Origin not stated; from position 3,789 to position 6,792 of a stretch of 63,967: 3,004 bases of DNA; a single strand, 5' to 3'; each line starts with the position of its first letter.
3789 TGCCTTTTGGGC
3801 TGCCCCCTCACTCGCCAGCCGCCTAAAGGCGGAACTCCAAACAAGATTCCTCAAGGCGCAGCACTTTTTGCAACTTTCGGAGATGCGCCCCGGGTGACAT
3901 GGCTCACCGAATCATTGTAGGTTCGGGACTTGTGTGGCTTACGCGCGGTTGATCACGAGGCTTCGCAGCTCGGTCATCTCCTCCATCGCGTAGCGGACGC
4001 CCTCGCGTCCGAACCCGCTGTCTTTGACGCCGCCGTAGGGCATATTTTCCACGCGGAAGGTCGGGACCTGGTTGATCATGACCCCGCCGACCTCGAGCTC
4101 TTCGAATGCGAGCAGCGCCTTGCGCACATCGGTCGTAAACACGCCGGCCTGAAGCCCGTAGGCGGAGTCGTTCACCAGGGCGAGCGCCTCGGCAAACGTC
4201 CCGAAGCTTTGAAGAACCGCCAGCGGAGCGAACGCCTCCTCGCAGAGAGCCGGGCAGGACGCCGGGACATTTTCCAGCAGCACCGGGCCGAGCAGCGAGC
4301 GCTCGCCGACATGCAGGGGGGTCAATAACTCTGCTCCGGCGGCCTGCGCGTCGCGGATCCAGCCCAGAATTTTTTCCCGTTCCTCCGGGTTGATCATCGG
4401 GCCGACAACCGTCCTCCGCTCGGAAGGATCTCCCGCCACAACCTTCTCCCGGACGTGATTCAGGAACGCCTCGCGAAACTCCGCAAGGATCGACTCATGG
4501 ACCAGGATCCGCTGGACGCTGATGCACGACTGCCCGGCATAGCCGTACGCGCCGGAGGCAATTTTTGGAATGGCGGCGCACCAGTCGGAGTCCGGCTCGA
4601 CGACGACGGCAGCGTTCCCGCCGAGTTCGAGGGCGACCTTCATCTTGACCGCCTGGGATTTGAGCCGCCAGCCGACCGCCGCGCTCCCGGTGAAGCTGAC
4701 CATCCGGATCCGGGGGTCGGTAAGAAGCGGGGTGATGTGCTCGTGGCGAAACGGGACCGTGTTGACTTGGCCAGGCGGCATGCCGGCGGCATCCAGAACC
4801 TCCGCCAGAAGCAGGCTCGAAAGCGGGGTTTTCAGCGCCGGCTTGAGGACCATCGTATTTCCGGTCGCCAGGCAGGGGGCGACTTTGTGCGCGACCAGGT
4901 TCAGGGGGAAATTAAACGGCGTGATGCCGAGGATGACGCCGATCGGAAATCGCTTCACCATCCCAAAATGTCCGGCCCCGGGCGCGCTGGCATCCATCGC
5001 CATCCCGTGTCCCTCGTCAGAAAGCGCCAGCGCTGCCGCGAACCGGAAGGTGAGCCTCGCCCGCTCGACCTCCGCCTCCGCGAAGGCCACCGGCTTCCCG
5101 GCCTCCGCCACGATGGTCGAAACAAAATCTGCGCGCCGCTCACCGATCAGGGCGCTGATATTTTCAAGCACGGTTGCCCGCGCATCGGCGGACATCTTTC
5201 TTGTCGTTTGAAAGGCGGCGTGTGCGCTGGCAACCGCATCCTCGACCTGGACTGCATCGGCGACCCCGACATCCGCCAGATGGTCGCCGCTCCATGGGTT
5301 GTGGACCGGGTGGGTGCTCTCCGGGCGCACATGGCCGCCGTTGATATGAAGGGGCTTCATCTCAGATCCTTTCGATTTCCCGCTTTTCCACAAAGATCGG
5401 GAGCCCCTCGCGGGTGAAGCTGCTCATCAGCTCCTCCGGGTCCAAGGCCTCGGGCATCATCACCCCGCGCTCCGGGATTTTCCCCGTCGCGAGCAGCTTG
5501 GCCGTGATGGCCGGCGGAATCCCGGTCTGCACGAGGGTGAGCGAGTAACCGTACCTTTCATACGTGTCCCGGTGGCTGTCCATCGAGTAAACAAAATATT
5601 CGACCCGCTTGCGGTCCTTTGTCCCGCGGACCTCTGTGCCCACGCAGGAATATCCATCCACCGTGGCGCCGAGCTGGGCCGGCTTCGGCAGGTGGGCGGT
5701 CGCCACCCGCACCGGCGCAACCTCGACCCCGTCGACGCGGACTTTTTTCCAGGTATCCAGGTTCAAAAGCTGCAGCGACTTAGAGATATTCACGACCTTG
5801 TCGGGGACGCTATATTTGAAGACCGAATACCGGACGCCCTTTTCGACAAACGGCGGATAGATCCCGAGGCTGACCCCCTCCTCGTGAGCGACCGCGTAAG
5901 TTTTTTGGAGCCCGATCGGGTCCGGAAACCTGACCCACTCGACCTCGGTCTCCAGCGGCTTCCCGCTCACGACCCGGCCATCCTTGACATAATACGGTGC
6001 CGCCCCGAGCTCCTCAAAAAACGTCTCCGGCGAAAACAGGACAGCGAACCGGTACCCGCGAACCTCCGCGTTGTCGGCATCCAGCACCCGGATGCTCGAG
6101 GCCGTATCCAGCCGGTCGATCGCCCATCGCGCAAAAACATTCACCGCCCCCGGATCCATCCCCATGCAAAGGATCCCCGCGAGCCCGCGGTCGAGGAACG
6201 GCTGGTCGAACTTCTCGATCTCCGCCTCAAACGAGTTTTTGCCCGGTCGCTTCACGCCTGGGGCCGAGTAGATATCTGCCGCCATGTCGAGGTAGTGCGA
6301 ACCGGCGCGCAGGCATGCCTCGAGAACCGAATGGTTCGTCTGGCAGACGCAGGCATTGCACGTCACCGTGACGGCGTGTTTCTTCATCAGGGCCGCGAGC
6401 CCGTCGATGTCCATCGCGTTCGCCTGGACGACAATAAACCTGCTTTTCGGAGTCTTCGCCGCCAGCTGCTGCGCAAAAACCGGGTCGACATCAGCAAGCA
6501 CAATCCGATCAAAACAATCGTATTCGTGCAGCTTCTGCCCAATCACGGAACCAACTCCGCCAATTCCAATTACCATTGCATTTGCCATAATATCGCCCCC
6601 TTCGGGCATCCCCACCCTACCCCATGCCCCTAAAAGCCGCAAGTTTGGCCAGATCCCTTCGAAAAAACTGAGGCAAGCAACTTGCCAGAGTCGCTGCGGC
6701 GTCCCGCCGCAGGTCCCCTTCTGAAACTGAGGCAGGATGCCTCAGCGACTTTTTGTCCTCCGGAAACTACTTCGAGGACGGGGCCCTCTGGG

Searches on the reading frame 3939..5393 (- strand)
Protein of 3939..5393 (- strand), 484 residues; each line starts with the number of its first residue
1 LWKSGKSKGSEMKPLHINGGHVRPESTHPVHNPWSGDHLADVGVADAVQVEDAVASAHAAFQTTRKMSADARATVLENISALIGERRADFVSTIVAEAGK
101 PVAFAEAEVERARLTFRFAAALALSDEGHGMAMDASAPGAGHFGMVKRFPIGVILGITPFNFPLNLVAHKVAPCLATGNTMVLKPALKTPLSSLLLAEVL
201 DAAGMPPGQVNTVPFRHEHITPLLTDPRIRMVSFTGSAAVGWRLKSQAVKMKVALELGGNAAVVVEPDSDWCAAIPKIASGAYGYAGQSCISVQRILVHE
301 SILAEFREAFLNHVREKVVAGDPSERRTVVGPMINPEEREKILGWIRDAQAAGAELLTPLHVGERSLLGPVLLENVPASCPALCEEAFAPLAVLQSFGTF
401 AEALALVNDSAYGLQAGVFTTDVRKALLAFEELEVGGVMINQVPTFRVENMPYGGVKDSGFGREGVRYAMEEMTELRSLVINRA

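Call 75: search_protein_families(library=pfam, proteins=[window:3939-5393:-], max_evalue=0.00001)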
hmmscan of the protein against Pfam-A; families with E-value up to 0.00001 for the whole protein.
window:3939-5393:- (484 aa): 1 family
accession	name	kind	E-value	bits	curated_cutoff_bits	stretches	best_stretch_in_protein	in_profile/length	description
PF00171.27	Aldedh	-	3.2e-135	451.7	23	1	26-478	7-460/461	Aldehyde dehydrogenase family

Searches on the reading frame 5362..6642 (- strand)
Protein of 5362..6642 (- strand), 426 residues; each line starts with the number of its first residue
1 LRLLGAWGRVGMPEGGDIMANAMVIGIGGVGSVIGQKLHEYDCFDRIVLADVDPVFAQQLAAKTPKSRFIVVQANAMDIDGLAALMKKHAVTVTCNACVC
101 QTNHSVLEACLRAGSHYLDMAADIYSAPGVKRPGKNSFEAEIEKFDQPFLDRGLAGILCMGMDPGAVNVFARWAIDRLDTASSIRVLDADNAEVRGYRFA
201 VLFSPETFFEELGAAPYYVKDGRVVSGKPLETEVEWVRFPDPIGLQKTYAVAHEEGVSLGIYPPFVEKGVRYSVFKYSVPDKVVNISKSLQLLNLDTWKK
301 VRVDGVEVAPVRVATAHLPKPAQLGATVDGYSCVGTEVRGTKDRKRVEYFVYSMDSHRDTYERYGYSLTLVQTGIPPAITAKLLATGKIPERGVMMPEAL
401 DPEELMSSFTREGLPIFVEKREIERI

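Call 75: search_protein_families(library=pfam, proteins=[window:5362-6642:-], max_evalue=0.00001)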
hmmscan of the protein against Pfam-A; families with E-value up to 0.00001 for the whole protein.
window:5362-6642:- (426 aa): 2 families
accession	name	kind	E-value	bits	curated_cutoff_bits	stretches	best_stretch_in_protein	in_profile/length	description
PF16653.10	Sacchrp_dh_C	-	5e-24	86.3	31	1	161-413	1-264/265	Saccharopine dehydrogenase C-terminal domain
PF03435.24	Sacchrp_dh_NADP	-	1.7e-15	57.9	25.1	1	23-122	2-100/129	Saccharopine dehydrogenase NADP binding domain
